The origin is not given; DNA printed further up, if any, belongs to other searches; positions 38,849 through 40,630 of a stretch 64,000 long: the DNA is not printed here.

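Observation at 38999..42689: mtnP - SEDS - class-B PBP operon in which the PBP has lost the SxxK and KTG catalytic motifs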

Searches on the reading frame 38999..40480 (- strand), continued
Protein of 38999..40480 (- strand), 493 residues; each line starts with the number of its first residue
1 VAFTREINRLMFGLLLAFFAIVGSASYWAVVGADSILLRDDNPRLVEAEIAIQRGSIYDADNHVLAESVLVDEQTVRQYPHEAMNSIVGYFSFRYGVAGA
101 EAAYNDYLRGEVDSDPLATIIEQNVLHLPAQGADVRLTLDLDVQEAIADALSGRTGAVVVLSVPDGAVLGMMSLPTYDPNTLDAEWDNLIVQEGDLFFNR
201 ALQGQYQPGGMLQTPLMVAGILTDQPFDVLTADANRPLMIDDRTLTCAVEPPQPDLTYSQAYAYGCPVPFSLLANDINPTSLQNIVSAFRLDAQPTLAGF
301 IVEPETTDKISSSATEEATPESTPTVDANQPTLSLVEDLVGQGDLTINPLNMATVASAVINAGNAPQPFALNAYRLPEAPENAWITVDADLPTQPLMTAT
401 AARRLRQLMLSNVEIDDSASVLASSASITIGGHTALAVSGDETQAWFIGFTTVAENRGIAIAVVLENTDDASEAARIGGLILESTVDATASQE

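Call 26: search_protein_families(library=pfam, proteins=[P0221, P0241, P0254, P0225, P0222, P0256, P0257, P0264], max_evalue=0.001)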
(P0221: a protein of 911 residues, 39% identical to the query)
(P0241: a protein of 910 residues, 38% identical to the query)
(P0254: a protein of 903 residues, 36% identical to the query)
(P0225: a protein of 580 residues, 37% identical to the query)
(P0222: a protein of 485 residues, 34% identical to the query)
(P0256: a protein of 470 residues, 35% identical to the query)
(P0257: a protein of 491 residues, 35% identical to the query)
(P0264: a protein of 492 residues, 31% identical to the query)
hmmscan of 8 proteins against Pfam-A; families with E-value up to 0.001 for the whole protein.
P0221 (911 aa): 3 families
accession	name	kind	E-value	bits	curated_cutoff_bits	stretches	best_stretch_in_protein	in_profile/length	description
PF01098.24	FTSW_RODA_SPOVE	-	3.1e-77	260.4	26.4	1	102-433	37-353/356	Cell cycle protein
PF00905.27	Transpeptidase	-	3e-25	89.5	22.1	1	615-889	1-282/299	Penicillin binding protein transpeptidase domain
PF21922.1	PBP_dimer_2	-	3.4e-13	50.1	27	1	513-594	1-83/83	Penicillin binding protein A dimerisation domain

P0241 (910 aa): 3 families
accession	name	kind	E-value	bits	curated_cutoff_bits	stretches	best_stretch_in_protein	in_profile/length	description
PF01098.24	FTSW_RODA_SPOVE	-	3e-76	257.2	26.4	1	118-451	37-353/356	Cell cycle protein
PF00905.27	Transpeptidase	-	8.3e-19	68.3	22.1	1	626-890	1-282/299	Penicillin binding protein transpeptidase domain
PF21922.1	PBP_dimer_2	-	1.7e-09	38.3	27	1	523-592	1-70/83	Penicillin binding protein A dimerisation domain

P0254 (903 aa): 3 families
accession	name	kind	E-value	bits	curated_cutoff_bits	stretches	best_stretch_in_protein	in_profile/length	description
PF01098.24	FTSW_RODA_SPOVE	-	2.3e-75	254.2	26.4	1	102-432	37-354/356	Cell cycle protein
PF00905.27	Transpeptidase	-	1e-26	94.3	22.1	1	608-809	1-192/299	Penicillin binding protein transpeptidase domain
PF21922.1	PBP_dimer_2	-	5.6e-11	43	27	1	507-577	1-73/83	Penicillin binding protein A dimerisation domain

P0225 (580 aa): 3 families
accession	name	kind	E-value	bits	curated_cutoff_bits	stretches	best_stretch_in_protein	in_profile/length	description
PF01098.24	FTSW_RODA_SPOVE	-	4e-35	121.9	26.4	1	5-114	245-354/356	Cell cycle protein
PF00905.27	Transpeptidase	-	5.8e-24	85.3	22.1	1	283-510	1-210/299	Penicillin binding protein transpeptidase domain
PF21922.1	PBP_dimer_2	-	8.5e-11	42.4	27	1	175-259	1-82/83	Penicillin binding protein A dimerisation domain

P0222 (485 aa): 2 families
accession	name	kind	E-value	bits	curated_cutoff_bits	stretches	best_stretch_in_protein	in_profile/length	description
PF00905.27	Transpeptidase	-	1.2e-64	218.8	22.1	1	154-479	1-299/299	Penicillin binding protein transpeptidase domain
PF21922.1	PBP_dimer_2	-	8.3e-07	29.6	27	1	53-132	1-82/83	Penicillin binding protein A dimerisation domain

P0256 (470 aa): 2 families
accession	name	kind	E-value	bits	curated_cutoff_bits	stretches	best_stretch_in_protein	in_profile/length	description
PF00905.27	Transpeptidase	-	7e-60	203.2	22.1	1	154-464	1-298/299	Penicillin binding protein transpeptidase domain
PF21922.1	PBP_dimer_2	-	1.5e-12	48.1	27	1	52-133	1-83/83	Penicillin binding protein A dimerisation domain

P0257 (491 aa): 2 families
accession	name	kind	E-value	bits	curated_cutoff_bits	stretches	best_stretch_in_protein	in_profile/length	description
PF00905.27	Transpeptidase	-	2.6e-52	178.4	22.1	1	153-484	1-299/299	Penicillin binding protein transpeptidase domain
PF21922.1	PBP_dimer_2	-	1.9e-09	38.1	27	1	52-130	1-81/83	Penicillin binding protein A dimerisation domain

P0264 (492 aa): 3 families
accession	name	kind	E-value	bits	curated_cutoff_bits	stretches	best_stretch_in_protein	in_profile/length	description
PF00905.27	Transpeptidase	-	3.5e-54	184.5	22.1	1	153-484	1-298/299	Penicillin binding protein transpeptidase domain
PF21922.1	PBP_dimer_2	-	2.4e-10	41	27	1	52-129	1-80/83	Penicillin binding protein A dimerisation domain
PF03717.20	PBP_dimer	-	1.9e-07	32.1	24.4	0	51-71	5-25/180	Penicillin-binding Protein dimerisation domain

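Call 27: list_cluster_members(proteins=[P0222, P0256, P0257, P0264, P0221, P0254, P0142, P0168, P0205, P0245])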
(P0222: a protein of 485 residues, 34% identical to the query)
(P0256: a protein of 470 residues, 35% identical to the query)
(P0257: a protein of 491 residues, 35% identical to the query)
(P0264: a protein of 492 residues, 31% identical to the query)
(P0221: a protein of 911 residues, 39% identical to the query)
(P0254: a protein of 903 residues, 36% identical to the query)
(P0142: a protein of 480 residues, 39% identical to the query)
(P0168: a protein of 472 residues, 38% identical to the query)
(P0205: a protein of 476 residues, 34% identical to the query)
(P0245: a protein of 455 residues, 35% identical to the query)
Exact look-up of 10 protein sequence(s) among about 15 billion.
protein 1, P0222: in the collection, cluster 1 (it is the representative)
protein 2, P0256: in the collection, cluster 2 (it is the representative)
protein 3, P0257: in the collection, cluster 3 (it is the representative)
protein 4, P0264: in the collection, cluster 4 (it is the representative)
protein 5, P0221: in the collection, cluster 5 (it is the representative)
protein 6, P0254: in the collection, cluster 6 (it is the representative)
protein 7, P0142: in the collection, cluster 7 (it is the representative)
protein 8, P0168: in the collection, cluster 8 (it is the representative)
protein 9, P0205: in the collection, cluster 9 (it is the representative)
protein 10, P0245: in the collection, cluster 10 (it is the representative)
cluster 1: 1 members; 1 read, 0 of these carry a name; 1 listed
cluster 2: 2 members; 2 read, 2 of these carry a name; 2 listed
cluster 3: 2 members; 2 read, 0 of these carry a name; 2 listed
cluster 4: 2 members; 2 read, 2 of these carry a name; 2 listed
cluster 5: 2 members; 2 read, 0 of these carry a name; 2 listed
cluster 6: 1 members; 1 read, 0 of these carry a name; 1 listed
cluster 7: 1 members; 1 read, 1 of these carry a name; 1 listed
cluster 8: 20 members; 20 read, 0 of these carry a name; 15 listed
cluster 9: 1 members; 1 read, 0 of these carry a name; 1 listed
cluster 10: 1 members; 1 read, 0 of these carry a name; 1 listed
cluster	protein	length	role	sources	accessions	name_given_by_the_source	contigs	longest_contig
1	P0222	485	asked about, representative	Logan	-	-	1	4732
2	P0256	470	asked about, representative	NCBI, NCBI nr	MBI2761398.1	MAG: hypothetical protein HYX51_08240 [Chloroflexi bacterium] | hypothetical protein [Chloroflexota bacterium]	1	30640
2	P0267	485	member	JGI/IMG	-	penicillin-binding protein A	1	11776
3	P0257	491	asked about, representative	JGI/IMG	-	-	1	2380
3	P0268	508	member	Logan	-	-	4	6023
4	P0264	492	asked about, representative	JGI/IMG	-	penicillin-binding protein A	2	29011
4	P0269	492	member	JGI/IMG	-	peptidoglycan glycosyltransferase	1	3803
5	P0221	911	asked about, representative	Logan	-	-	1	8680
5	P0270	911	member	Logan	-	-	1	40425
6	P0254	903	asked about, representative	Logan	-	-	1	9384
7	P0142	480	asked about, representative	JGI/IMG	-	peptidoglycan glycosyltransferase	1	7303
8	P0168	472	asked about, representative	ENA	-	-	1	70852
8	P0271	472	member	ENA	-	-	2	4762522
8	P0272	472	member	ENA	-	-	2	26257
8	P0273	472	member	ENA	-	-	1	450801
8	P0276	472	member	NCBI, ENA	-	-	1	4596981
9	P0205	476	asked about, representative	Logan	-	-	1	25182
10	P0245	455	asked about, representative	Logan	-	-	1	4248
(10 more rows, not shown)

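Call 30: find_encoding_contigs(protein=P0256, flank=10000, max_places=1)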
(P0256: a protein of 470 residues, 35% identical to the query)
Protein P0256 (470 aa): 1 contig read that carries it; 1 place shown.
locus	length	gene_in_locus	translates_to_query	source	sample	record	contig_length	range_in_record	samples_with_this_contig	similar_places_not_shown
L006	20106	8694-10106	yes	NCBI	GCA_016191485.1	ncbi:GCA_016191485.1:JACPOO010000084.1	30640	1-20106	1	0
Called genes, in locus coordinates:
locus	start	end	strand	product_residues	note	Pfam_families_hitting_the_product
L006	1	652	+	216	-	PF00730:HhH-GPD, PF10576:EndIII_4Fe-2S (weak)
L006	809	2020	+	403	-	PF01960:ArgJ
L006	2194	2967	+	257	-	PF00696:AA_kinase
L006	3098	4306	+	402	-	PF00202:Aminotran_3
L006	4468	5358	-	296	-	PF00561:Abhydrolase_1, PF12146:Hydrolase_4, PF12697:Abhydrolase_6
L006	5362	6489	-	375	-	PF01612:DNA_pol_A_exo1, PF00570:HRDC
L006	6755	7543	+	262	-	-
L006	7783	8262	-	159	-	PF12802:MarR_2, PF01047:MarR, PF13463:HTH_27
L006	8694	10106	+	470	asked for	PF21922:PBP_dimer_2, PF00905:Transpeptidase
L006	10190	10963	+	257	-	PF12401:FhaA_N, PF16697:Yop-YscD_cpl, PF00498:FHA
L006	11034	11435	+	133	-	PF16697:Yop-YscD_cpl, PF00498:FHA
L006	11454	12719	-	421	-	PF01098:FTSW_RODA_SPOVE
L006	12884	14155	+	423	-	PF00069:Pkinase, PF07714:PK_Tyr_Ser-Thr, PF03109:ABC1 (weak), PF01636:APH (weak), PF03793:PASTA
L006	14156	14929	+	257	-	-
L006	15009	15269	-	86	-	-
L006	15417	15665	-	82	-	-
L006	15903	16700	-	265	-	PF03449:GreA_GreB_N, PF01272:GreA_GreB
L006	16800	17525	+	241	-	PF02527:GidB, PF05175:MTS (weak), PF13847:Methyltransf_31 (weak)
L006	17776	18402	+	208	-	PF04893:Yip1 (weak)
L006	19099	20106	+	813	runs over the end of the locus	PF00133:tRNA-synt_1, PF09334:tRNA-synt_1g, PF03119:DNA_ligase_ZBD (faint), PF13603:tRNA-synt_1_2, PF00133:tRNA-synt_1, PF09334:tRNA-synt_1g (weak), PF08264:Anticodon_1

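Call 31: find_encoding_contigs(protein=P0264, flank=10000, max_places=1)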
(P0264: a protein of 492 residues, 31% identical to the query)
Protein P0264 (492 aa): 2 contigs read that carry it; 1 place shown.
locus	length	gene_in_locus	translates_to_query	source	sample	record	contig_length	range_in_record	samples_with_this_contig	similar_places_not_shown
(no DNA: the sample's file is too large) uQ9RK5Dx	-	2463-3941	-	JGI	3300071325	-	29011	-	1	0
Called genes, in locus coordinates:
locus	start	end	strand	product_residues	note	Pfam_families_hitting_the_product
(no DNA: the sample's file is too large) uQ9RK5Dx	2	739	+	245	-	?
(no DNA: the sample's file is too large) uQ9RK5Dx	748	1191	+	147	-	PF16697:Yop-YscD_cpl, PF00498:FHA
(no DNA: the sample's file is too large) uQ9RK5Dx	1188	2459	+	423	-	PF01098:FTSW_RODA_SPOVE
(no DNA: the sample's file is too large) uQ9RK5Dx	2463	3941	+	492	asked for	PF03717:PBP_dimer (faint), PF21922:PBP_dimer_2, PF00905:Transpeptidase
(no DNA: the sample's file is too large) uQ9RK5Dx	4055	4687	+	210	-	-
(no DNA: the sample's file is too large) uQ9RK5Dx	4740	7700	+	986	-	PF00929:RNase_T, PF00270:DEAD (weak), PF04851:ResIII (faint), PF13307:Helicase_C_2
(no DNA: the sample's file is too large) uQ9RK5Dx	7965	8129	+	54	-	-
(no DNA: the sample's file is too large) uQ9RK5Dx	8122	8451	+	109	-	-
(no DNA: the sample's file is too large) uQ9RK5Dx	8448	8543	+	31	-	-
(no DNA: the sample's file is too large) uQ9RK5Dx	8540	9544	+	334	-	PF02423:OCD_Mu_crystall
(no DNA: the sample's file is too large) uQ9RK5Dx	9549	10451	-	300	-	PF00528:BPD_transp_1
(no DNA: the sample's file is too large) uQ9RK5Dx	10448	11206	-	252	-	PF00005:ABC_tran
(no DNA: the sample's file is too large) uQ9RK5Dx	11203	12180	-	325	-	PF12974:Phosphonate-bd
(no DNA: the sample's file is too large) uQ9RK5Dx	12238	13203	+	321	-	PF00126:HTH_1, PF03466:LysR_substrate, PF12727:PBP_like (faint)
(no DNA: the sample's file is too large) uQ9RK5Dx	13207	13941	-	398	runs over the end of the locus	PF01168:Ala_racemase_N, PF00842:Ala_racemase_C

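Call 32: find_encoding_contigs(protein=P0270, flank=10000, max_places=1)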
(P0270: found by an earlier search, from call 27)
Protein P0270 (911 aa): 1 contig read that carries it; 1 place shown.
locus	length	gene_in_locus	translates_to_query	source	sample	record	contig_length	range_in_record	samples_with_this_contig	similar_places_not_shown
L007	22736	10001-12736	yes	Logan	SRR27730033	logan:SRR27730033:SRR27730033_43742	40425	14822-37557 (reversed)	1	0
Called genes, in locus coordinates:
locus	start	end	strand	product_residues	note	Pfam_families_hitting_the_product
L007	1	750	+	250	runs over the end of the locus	PF00756:Esterase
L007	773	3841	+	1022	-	PF22907:Ams1-like_1st, PF01074:Glyco_hydro_38N, PF09261:Alpha-mann_mid, PF07748:Glyco_hydro_38C, PF17677:Glyco_hydro38C2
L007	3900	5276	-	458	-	PF02056:Glyco_hydro_4, PF11975:Glyco_hydro_4C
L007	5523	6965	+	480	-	PF00083:Sugar_tr, PF05977:MFS_3 (weak), PF13347:MFS_2 (faint), PF07690:MFS_1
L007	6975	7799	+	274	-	PF12401:FhaA_N, PF16697:Yop-YscD_cpl, PF00498:FHA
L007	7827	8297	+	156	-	PF16697:Yop-YscD_cpl, PF00498:FHA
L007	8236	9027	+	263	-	PF00106:adh_short, PF08659:KR (weak), PF23441:SDR, PF13561:adh_short_C2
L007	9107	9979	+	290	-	PF01048:PNP_UDP_1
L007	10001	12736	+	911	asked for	PF01098:FTSW_RODA_SPOVE, PF21922:PBP_dimer_2, PF00905:Transpeptidase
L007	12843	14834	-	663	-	PF01979:Amidohydro_1, PF07969:Amidohydro_3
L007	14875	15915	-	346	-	PF01408:GFO_IDH_MocA, PF02894:GFO_IDH_MocA_C, PF22725:GFO_IDH_MocA_C3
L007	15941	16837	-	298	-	PF01408:GFO_IDH_MocA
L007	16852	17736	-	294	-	PF04909:Amidohydro_2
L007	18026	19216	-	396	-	PF01208:URO-D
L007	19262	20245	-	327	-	PF00480:ROK (faint), PF01869:BcrAD_BadFG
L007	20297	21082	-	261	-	PF01261:AP_endonuc_2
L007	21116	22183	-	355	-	PF01408:GFO_IDH_MocA, PF22725:GFO_IDH_MocA_C3, PF02894:GFO_IDH_MocA_C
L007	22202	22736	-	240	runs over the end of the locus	PF00392:GntR, PF25213:HVO_A0261_N (weak), PF07702:UTRA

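Call 33: find_encoding_contigs(protein=P0276, flank=10000, max_places=1)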
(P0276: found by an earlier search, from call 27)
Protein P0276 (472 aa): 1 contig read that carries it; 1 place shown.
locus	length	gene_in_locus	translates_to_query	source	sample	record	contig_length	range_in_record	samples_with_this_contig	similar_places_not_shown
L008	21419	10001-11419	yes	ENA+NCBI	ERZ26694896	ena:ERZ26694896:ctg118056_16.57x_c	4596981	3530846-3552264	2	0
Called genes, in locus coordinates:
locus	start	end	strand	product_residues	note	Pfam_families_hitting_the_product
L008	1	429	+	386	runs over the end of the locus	PF13439:Glyco_transf_4, PF13579:Glyco_trans_4_4 (weak), PF00534:Glycos_transf_1, PF13692:Glyco_trans_1_4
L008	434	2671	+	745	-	PF09586:YfhO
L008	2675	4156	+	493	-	PF04932:Wzy_C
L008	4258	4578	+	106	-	PF01250:Ribosomal_S6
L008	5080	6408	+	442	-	PF13623:SurA_N_2, PF13624:SurA_N_3, PF13145:Rotamase_2 (weak), PF13616:Rotamase_3, PF00639:Rotamase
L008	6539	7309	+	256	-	PF12401:FhaA_N, PF16697:Yop-YscD_cpl, PF00498:FHA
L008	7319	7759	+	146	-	PF16697:Yop-YscD_cpl, PF00498:FHA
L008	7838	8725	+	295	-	PF01048:PNP_UDP_1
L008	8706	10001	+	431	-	PF01098:FTSW_RODA_SPOVE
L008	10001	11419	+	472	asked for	PF21922:PBP_dimer_2, PF00905:Transpeptidase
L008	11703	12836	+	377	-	PF03825:Nuc_H_symport (weak), PF07690:MFS_1, PF12832:MFS_1_like, PF07690:MFS_1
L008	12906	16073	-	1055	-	PF25852:DUF6242_C (faint), PF02012:BNR (faint), PF15902:Sortilin-Vps10, PF13088:BNR_2 (faint), PF15902:Sortilin-Vps10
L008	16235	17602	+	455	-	PF02463:SMC_N (faint), PF13175:AAA_15 (faint), PF13304:AAA_21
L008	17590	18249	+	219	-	PF13707:RloB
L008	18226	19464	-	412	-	PF04101:Glyco_tran_28_C (weak), PF06722:EryCIII-like_C, PF00201:UDPGT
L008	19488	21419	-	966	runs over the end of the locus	PF00005:ABC_tran (faint), PF02463:SMC_N (faint), PF13191:AAA_16 (faint), PF13555:AAA_29 (faint), PF20703:nSTAND1 (faint), PF17760:UvrA_inter, PF17755:UvrA_DNA-bind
